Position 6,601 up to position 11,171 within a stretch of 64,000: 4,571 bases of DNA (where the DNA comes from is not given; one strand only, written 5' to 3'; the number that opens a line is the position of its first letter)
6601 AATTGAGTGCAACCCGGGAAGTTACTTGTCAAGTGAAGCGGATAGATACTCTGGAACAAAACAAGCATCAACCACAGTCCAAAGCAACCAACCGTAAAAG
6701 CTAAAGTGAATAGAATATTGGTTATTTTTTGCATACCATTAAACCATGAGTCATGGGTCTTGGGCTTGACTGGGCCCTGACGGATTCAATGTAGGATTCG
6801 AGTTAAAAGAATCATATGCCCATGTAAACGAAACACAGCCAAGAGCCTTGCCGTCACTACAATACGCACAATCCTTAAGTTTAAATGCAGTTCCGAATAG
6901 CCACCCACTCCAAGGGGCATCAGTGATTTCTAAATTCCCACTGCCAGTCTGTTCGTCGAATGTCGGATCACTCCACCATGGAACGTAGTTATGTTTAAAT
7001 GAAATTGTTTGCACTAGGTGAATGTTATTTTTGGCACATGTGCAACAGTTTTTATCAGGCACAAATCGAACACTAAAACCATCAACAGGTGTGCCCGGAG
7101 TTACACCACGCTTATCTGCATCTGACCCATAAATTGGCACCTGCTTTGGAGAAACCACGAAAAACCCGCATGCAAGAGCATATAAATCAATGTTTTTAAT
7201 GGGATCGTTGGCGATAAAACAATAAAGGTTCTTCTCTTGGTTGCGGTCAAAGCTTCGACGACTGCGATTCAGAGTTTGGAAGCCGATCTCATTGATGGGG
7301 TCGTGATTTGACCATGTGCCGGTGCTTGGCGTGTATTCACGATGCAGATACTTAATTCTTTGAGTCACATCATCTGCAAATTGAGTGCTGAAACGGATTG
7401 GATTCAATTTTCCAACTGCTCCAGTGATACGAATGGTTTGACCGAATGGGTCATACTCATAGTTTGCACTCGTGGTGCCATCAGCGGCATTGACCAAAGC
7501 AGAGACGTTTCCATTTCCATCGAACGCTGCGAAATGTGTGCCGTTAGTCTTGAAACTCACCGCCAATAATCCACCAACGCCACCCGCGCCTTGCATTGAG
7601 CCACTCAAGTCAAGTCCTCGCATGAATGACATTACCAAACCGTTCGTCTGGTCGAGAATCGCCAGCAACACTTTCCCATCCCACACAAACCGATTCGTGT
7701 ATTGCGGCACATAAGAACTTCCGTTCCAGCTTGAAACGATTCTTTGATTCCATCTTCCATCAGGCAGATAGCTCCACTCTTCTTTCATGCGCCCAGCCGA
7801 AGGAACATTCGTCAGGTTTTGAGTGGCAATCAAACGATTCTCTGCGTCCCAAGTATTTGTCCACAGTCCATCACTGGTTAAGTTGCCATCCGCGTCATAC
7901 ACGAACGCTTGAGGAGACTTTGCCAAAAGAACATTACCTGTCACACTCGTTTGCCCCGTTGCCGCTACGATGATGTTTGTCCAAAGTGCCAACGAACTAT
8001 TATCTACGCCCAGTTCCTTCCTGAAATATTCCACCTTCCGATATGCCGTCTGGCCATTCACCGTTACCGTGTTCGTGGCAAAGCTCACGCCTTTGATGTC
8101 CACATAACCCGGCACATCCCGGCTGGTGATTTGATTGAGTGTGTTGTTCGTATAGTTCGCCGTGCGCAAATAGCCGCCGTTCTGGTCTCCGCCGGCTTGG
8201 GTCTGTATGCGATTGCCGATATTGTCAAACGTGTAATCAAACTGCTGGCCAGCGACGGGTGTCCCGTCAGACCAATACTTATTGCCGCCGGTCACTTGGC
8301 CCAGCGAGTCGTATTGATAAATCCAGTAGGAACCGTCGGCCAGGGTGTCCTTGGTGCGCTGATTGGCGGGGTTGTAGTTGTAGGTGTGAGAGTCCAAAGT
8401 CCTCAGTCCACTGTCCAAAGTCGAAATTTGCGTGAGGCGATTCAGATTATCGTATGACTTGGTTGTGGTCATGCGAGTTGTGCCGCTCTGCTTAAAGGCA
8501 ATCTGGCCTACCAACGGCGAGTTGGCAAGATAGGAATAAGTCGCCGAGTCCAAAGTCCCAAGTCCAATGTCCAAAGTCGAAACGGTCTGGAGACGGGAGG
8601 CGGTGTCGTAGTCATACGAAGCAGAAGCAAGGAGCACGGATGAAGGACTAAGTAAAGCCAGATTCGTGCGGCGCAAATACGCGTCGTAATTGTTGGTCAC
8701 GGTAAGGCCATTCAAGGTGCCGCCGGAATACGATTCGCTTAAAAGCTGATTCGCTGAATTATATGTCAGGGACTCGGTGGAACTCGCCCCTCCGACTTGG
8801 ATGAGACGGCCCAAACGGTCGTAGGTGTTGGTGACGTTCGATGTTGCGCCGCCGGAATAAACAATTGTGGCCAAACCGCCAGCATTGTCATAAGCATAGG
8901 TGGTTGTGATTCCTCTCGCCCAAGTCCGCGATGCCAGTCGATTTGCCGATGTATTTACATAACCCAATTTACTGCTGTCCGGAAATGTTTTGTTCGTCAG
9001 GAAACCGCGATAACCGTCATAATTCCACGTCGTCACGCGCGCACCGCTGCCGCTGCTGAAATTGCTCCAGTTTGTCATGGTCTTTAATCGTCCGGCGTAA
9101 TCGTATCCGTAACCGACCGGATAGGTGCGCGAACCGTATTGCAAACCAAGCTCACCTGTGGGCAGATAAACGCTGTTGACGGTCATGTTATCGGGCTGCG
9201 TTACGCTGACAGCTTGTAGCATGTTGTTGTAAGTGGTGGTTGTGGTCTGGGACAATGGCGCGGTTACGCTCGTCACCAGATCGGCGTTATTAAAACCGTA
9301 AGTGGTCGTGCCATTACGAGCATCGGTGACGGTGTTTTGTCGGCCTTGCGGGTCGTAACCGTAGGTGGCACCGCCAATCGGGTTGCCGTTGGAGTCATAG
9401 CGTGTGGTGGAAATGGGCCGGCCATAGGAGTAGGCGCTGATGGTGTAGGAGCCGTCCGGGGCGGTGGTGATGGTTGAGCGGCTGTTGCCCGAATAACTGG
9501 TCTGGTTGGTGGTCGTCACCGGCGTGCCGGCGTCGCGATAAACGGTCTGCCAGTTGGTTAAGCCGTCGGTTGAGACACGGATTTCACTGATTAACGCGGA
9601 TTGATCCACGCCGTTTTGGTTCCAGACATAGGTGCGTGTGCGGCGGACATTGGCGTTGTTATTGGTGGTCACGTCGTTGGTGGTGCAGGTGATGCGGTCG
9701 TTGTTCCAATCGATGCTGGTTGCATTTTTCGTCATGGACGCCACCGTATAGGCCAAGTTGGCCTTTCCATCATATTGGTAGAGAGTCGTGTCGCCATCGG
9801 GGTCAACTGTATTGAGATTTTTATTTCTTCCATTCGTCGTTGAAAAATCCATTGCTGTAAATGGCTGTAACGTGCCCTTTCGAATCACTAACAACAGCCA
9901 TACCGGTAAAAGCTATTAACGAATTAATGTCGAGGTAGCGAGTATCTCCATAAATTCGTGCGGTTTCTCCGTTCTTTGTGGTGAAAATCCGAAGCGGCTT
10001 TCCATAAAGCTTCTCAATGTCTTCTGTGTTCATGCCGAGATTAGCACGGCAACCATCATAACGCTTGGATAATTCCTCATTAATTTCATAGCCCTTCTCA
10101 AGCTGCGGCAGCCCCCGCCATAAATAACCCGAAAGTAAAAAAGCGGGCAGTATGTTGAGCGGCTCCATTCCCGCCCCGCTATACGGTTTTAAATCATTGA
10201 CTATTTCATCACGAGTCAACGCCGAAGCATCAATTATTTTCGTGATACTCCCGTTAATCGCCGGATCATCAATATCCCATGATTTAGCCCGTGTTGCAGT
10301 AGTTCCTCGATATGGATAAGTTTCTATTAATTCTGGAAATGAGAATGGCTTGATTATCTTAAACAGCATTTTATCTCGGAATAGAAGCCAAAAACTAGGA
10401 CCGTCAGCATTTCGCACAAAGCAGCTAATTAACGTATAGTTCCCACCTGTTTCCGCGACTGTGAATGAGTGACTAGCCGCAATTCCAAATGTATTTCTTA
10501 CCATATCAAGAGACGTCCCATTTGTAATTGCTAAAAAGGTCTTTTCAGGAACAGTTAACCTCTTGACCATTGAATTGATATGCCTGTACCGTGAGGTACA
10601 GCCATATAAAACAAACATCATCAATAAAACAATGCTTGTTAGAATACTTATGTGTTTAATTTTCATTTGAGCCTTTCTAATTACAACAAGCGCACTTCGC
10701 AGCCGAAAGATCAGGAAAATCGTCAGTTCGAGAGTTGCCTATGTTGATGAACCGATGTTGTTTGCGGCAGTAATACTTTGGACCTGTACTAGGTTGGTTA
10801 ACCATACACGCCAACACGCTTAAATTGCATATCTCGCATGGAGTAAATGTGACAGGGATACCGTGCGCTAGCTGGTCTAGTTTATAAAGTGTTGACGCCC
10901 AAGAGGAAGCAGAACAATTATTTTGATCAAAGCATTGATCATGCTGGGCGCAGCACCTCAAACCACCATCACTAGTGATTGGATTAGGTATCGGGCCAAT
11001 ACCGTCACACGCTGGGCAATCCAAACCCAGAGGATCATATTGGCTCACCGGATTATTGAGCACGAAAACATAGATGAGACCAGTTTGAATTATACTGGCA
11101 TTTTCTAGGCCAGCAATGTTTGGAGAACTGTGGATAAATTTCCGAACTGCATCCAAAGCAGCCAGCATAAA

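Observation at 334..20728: Rhs polymorphic-toxin array: one full-length gene plus six orphan C-terminal modules carrying seven different toxin tips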

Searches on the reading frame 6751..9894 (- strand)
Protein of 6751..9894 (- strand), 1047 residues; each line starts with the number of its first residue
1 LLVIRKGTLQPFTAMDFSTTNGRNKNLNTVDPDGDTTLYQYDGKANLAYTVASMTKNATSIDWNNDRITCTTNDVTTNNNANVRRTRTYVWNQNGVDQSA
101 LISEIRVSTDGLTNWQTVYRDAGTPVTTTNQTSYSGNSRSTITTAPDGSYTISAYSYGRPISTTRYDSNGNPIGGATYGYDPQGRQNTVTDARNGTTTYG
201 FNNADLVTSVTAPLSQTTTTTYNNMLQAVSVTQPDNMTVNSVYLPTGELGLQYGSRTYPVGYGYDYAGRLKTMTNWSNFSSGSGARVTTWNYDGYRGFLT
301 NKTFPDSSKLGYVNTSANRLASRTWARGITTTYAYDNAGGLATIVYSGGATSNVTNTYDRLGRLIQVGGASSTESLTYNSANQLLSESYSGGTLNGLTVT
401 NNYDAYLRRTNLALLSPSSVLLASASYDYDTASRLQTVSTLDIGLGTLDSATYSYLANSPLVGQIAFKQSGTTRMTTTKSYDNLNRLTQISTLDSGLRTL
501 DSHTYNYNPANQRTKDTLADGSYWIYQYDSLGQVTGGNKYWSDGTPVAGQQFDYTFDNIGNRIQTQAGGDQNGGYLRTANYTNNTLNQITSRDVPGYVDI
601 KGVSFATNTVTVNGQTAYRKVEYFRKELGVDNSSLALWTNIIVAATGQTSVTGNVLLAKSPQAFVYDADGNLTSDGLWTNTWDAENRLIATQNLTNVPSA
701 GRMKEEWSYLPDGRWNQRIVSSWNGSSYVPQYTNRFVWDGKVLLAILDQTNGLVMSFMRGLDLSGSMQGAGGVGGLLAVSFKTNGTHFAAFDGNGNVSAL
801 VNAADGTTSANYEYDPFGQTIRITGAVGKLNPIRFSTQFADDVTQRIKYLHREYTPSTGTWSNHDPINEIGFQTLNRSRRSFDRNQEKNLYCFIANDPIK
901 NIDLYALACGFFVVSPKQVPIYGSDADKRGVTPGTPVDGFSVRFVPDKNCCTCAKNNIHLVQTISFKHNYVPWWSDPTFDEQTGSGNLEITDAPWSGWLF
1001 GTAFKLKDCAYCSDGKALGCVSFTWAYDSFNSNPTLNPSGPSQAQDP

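Call 4: search_protein_families(library=pfam, proteins=[window:6751-9894:-], max_evalue=0.01)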
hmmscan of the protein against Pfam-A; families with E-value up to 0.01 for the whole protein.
window:6751-9894:- (1047 aa): 1 family
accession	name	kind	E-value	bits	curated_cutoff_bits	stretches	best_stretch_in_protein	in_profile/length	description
PF05593.20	RHS_repeat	-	1.6e-21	76.6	22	3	180-214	1-35/38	RHS Repeat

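Call 5: search_protein_families(library=ncbifam, proteins=[window:6751-9894:-], max_evalue=0.01)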
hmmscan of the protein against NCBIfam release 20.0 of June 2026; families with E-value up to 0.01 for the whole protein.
window:6751-9894:- (1047 aa): 3 families
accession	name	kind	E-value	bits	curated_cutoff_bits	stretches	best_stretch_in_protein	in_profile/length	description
TIGR03696.1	Rhs_assc_core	domain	3.5e-11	43.4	32.5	1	814-903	1-72/76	RHS repeat-associated core domain-containing protein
TIGR01643.1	YD_repeat_2x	repeat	9.9e-09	35.4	15.8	0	180-221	1-42/42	YD repeat-containing protein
NF041261.1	RHS_core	equivalog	1.5e-07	29.7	2000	1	178-409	431-672/1261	RHS element core protein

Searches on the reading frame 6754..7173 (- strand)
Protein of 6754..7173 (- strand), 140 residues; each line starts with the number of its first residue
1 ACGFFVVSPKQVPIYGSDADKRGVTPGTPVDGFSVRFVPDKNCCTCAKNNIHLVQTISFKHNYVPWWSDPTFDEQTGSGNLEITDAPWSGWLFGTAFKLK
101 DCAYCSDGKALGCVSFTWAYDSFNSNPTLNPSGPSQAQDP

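Call 17: search_protein_families(library=pfam, proteins=[window:6754-7173:-], max_evalue=10)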
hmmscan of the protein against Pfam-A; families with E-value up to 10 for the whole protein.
seq(140 aa): 0 families

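Call 99: search_solved_structures(query=window:6754-7173:-, max_evalue=1)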
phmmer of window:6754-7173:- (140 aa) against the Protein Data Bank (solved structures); distinct sequences matched with E-value up to 1: 1.
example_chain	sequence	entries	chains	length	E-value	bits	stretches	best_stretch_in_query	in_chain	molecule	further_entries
4jsg_A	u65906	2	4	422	0.14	15.5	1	60-104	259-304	Nitric oxide synthase, brain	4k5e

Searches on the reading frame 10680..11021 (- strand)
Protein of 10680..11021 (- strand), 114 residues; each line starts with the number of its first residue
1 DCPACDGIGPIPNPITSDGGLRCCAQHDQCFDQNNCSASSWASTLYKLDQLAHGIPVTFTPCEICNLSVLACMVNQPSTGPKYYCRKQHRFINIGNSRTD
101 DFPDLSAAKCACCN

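Call 17: search_protein_families(library=pfam, proteins=[window:10680-11021:-], max_evalue=10)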
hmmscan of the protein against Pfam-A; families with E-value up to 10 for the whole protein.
seq(114 aa): 0 families

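Call 102: search_solved_structures(query=window:10680-11021:-, max_evalue=10)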
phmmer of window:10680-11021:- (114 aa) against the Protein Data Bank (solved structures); distinct sequences matched with E-value up to 10: 5.
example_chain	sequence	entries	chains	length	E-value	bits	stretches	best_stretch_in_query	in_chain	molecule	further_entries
2a0l_C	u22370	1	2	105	0.28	14.8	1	40-97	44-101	33H1 Fv fragment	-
3ab0_C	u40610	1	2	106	0.44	14.1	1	31-91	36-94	antibody ScFv fragment, light chain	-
1ors_A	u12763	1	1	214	0.58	13.8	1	40-99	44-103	33H1 Fab light chain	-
9vwz_L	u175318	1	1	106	1.1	12.9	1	39-91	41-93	A16E6 Fab light chain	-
6lkt_B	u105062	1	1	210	1.4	12.6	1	43-98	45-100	antibody Fab Fragment L-chain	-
